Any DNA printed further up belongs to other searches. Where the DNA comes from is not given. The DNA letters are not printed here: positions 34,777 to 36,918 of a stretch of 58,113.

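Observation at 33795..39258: Compact operon joining acyl-CoA formation, a Pat-like GNAT acyltransferase and an HDAC-type deacylase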

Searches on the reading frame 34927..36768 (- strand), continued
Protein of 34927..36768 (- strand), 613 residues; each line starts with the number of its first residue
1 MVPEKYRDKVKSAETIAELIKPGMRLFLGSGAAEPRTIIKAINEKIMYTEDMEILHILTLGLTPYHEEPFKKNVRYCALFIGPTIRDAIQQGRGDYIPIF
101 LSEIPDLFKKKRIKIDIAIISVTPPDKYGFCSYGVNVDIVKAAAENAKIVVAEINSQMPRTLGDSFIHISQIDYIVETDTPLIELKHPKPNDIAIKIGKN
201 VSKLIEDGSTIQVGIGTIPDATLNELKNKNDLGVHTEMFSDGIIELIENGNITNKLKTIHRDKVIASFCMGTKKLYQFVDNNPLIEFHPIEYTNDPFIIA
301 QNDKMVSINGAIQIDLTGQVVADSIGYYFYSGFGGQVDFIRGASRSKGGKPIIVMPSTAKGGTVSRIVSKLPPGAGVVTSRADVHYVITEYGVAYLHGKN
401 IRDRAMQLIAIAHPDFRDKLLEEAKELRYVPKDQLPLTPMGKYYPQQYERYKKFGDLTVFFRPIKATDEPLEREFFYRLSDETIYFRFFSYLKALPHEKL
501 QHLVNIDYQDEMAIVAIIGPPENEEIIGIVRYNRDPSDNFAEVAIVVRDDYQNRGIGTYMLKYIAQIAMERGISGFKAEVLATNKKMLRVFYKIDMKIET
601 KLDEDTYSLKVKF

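Call 51: search_protein_families(library=pfam, alignment_id=A5, max_evalue=0.00001)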
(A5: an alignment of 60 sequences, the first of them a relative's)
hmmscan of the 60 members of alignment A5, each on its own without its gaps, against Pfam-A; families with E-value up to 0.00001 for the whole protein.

A. member 1, L001:6467-8590:+ (707 aa): 0 families

B. families by the number of members that match (of 60 scanned): 50 families (the first 25 are shown)
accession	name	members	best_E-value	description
PF13549.11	ATP-grasp_5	8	1e-84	ATP-grasp domain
PF13607.11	Succ_CoA_lig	8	2e-54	Succinyl-CoA ligase like flavodoxin domain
PF13380.12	CoA_binding_2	7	4.3e-25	CoA binding domain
PF19045.5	Ligase_CoA_2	7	3.9e-15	Ligase-CoA domain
PF02629.25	CoA_binding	7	1.2e-14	CoA binding domain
PF01790.23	LGT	3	2.2e-82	Prolipoprotein diacylglyceryl transferase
PF03358.20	FMN_red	3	2.2e-29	NADPH-dependent FMN reductase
PF02525.22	Flavodoxin_2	3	1.6e-11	Flavodoxin-like fold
PF00871.23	Acetate_kinase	2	9.7e-108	Acetokinase family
PF00501.34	AMP-binding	2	1.7e-91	AMP-binding enzyme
PF02540.23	NAD_synthase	2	5.5e-74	NAD synthase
PF07690.21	MFS_1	2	1.1e-36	Major Facilitator Superfamily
PF03816.19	LytR_cpsA_psr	2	3.1e-34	LytR_cpsA_psr family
PF00795.27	CN_hydrolase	2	1.1e-29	Carbon-nitrogen hydrolase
PF13193.12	AMP-binding_C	2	1.4e-26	AMP-binding enzyme C-terminal domain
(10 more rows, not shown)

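Call 53: predict_structure(alignment_id=A3)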
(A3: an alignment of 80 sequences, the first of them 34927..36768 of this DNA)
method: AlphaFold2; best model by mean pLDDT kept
length: 613 residues; sequences in the alignment: 80
mean_pLDDT: 83.7   pTM: 0.82
mean pLDDT of the five models: 83.7, 83.2, 81.9, 80.5, 77.4
residues with pLDDT >= 90: 292; 70-90: 227; 50-70: 66; < 50: 28
segments of 3 or more residues with pLDDT < 50: 73-85, 88-97
pLDDT, mean of each block of 10 residues (from residue 1): 83 90 79 82 66 54 55 47 46 48 86 88 94 91 94 94 94 95 85 95 94 90 95 92 92 87 90 92 94 91 92 88 75 76 91 93 92 65 84 89 90 92 93 71 77 92 86 84 57 63 78 91 88 89 89 91 93 90 82 86 88 89
secondary structure, 60 per line:
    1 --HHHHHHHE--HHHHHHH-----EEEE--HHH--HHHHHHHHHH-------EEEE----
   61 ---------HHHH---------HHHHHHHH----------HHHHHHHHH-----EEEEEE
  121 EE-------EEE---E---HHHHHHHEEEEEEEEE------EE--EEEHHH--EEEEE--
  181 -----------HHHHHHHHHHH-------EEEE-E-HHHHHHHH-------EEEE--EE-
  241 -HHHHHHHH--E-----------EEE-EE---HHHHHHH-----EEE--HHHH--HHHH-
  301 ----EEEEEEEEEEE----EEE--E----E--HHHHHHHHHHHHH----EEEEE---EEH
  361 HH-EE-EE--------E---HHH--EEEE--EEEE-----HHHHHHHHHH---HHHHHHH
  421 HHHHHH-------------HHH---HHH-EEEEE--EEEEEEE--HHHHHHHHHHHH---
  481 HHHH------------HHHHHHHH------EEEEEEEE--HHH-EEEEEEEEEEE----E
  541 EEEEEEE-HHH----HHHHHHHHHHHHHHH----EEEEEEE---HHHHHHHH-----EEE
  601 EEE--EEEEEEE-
elements in order: H3-9 H13-19 E25-28 H36-45 E53-56 H70-73 H83-90 H101-109 E115-122 E130-132 H140-146 E147-155 E166-168 E174-178 H192-202 E210-213 H217-224 E232-235 H242-249 E264-266 H273-279 E285-287 H290-293 H296-299 E305-315 E320-322 H333-345 E350-354 E386-389 E392-395 H401-410 H414-426 E450-454 E457-463 H466-477 H481-484 H497-504 E511-518 E525-535 E540-547 H556-570 E575-581 H585-592 E598-603 E606-612

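Call 56: fold_search(model_id=the predicted structure, library=pdb)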
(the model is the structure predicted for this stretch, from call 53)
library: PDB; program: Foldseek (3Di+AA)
matches with E <= 10: 1654; with E <= 0.001: 600
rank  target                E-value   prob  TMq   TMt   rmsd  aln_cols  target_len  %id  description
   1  3eh7                  7.5e-53  1.00  0.62  0.93   2.3       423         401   47  The structure of a putative 4-hydroxybutyrate CoA-transferase from Porphyromonas gingivalis W83 (released 2008-12-09)
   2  3gk7_A                2.0e-50  1.00  0.65  0.88   4.7       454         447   43  Crystal structure of 4-hydroxybutyrate CoA-Transferase from Clostridium aminobutyricum (released 2009-12-22)
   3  2oas_A                4.6e-49  1.00  0.65  0.92   3.0       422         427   46  Crystal Structure of 4-hydroxybutyrate coenzyme A transferase (AtoA) in complex with CoA from Shewanella oneidensis, N (released 2007-01-23)
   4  3qli_A                1.7e-48  1.00  0.65  0.89   3.4       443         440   36  Crystal Structure of RipA from Yersinia pestis (released 2012-01-18)
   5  4n8i_A                3.8e-48  1.00  0.64  0.89   3.6       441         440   36  M31G mutant, RipA structure (released 2014-04-09)
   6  4n8h_A                8.9e-48  1.00  0.64  0.88   3.6       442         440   36  E61V mutant, RipA structure (released 2014-04-09)
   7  4n8k_A                1.1e-47  1.00  0.65  0.89   3.4       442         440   36  E249A mutant, RipA structure (released 2014-04-09)
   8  3d3u                  6.2e-47  1.00  0.59  0.92   2.9       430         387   41  Crystal structure of 4-hydroxybutyrate CoA-transferase (abfT-2) from Porphyromonas gingivalis. Northeast Structural Geno (released 2008-07-15)
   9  3s8d_A                1.6e-46  1.00  0.64  0.89   3.3       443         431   36  Crystal Structure of RipA from Yersinia pestis (released 2012-01-18)
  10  4n8l_A                1.8e-46  1.00  0.64  0.91   2.7       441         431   36  E249D mutant, RipA structure (released 2014-04-09)
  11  3qlk_A                1.9e-46  1.00  0.64  0.90   2.7       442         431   36  Crystal Structure of RipA from Yersinia pestis (released 2012-01-18)
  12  4n8j_C                2.3e-46  1.00  0.64  0.88   3.9       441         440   36  F60M mutant, RipA structure (released 2014-04-09)
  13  3qlk_B                6.8e-46  1.00  0.64  0.90   3.0       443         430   35  Crystal Structure of RipA from Yersinia pestis (released 2012-01-18)
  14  4n8j_A                1.4e-45  1.00  0.65  0.88   3.6       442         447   36  F60M mutant, RipA structure (released 2014-04-09)
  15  4eu9_B                1.9e-27  1.00  0.57  0.69   4.1       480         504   23  Succinyl-CoA:acetate CoA-transferase (AarCH6-R228E) in complex with CoA and a covalent glutamyl-CoA thioester adduct (released 2012-10-10)
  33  4u5y_A                1.6e-14  1.00  0.26  0.91   1.9       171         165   33  Crystal Structure of the complex between the GNAT domain of S. lividans PAT and the acetyl-CoA synthetase C-terminal d (released 2014-11-19)
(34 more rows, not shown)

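Call 58: search_protein_families(library=pfam, proteins=[L017:3856-5979:+, L029:6665-8707:+, L067:11877-13823:-, L073:5883-7565:-, L077:4514-6196:-, L080:2703-4655:-, L038:1616-3718:+, L047:7863-9968:+], max_evalue=0.00001)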
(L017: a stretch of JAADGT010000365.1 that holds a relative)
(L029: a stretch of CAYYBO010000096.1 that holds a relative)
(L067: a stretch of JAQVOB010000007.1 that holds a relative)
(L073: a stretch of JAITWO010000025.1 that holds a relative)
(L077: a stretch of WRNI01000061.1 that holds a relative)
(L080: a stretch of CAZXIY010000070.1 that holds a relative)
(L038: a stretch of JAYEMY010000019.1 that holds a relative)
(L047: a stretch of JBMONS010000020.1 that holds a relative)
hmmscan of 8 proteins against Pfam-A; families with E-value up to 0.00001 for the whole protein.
L017:3856-5979:+ (707 aa): 0 families

L029:6665-8707:+ (680 aa): 2 families
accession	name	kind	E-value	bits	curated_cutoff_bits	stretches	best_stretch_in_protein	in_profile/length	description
PF17899.6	Peptidase_M61_N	-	3.7e-30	105.6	23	1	73-246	3-168/168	Peptidase M61 N-terminal domain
PF05299.18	Peptidase_M61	-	4.1e-30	105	22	1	342-459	3-118/118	M61 glycyl aminopeptidase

L067:11877-13823:- (648 aa): 3 families
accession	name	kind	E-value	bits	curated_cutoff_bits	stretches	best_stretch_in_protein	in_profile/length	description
PF00501.34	AMP-binding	-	1.9e-85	287.4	29.9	1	94-472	9-378/384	AMP-binding enzyme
PF13193.12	AMP-binding_C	-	2.8e-27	95.9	24.5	1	533-611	1-76/76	AMP-binding enzyme C-terminal domain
PF16177.11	ACAS_N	-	9.9e-22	77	27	1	28-84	1-55/55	Acetyl-coenzyme A synthetase N-terminus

L073:5883-7565:- (560 aa): 2 families
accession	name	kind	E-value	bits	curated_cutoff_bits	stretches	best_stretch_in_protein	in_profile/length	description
PF00501.34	AMP-binding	-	2.5e-61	208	29.9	1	56-419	7-383/384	AMP-binding enzyme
PF13193.12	AMP-binding_C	-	2.1e-25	89.9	24.5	1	470-548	1-76/76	AMP-binding enzyme C-terminal domain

L077:4514-6196:- (560 aa): 2 families
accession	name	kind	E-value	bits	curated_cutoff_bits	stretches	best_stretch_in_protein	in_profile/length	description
PF00501.34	AMP-binding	-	5.5e-64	216.8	29.9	1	55-420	6-384/384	AMP-binding enzyme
PF13193.12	AMP-binding_C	-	4e-23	82.6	24.5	1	470-548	1-76/76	AMP-binding enzyme C-terminal domain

L080:2703-4655:- (650 aa): 3 families
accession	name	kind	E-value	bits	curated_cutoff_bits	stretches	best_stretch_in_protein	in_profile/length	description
PF00501.34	AMP-binding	-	4.3e-82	276.4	29.9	1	96-474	9-378/384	AMP-binding enzyme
PF13193.12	AMP-binding_C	-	2.1e-27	96.3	24.5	1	535-613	1-76/76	AMP-binding enzyme C-terminal domain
PF16177.11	ACAS_N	-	2.4e-18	66.1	27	1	29-85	1-55/55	Acetyl-coenzyme A synthetase N-terminus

L038:1616-3718:+ (700 aa): 5 families
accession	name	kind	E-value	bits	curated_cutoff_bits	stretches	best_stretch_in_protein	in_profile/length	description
PF13549.11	ATP-grasp_5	-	3.7e-81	272.1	27.6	1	474-694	3-221/221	ATP-grasp domain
PF13607.11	Succ_CoA_lig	-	1.6e-47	161.2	27.4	1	151-288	1-138/138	Succinyl-CoA ligase like flavodoxin domain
PF13380.12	CoA_binding_2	-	2.2e-23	83.3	22.8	1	9-135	1-115/116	CoA binding domain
PF02629.25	CoA_binding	-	9.5e-14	52.4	22.3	1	8-99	3-97/97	CoA binding domain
PF19045.5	Ligase_CoA_2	-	1.5e-11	45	23.7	1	299-446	1-155/162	Ligase-CoA domain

L047:7863-9968:+ (701 aa): 5 families
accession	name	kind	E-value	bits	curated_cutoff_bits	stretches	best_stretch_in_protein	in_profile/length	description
PF13549.11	ATP-grasp_5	-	7e-80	268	27.6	1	474-694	3-221/221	ATP-grasp domain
PF13607.11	Succ_CoA_lig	-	2.1e-49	167.3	27.4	1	151-288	1-138/138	Succinyl-CoA ligase like flavodoxin domain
PF13380.12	CoA_binding_2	-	9.4e-24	84.5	22.8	1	10-135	2-115/116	CoA binding domain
PF02629.25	CoA_binding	-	2.7e-13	50.9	22.3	1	9-99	4-97/97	CoA binding domain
PF19045.5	Ligase_CoA_2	-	2e-12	47.9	23.7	1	299-446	1-155/162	Ligase-CoA domain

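Call 76: list_cluster_members(proteins=[P0002, P0123, P0124, P0129, P0131, P0137])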
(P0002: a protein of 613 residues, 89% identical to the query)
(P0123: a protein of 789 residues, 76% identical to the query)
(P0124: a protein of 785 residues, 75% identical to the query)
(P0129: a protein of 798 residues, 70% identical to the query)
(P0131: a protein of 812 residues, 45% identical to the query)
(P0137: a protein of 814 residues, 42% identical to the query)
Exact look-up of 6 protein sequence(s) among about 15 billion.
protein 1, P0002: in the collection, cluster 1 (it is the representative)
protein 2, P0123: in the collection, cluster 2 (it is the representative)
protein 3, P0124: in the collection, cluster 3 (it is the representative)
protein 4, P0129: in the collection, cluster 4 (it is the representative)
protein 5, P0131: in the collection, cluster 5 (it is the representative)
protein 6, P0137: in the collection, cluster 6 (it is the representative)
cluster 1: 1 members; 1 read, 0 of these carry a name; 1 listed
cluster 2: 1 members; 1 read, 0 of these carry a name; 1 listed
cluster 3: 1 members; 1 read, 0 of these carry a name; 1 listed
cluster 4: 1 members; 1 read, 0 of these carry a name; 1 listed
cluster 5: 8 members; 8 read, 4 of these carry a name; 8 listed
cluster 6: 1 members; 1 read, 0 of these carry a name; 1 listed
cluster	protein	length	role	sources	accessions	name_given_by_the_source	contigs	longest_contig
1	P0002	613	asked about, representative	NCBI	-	-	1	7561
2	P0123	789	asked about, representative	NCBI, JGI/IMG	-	-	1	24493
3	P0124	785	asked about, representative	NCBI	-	-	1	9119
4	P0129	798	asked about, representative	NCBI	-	-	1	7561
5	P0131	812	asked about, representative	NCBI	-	-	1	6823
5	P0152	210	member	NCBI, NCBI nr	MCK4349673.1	MAG: hypothetical protein KAX13_02380, partial [Candidatus Krumholzibacteria bacterium] | hypothetical protein [Candidatus Krumholzibacteria bacterium]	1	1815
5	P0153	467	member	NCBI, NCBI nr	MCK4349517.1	MAG: butyrate kinase, partial [Candidatus Krumholzibacteria bacterium] | butyrate kinase [Candidatus Krumholzibacteria bacterium]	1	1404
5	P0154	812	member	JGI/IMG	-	phosphate butyryltransferase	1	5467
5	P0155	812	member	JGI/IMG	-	phosphate butyryltransferase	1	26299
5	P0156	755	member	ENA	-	-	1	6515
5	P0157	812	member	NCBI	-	-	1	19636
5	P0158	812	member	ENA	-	-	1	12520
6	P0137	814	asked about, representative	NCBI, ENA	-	-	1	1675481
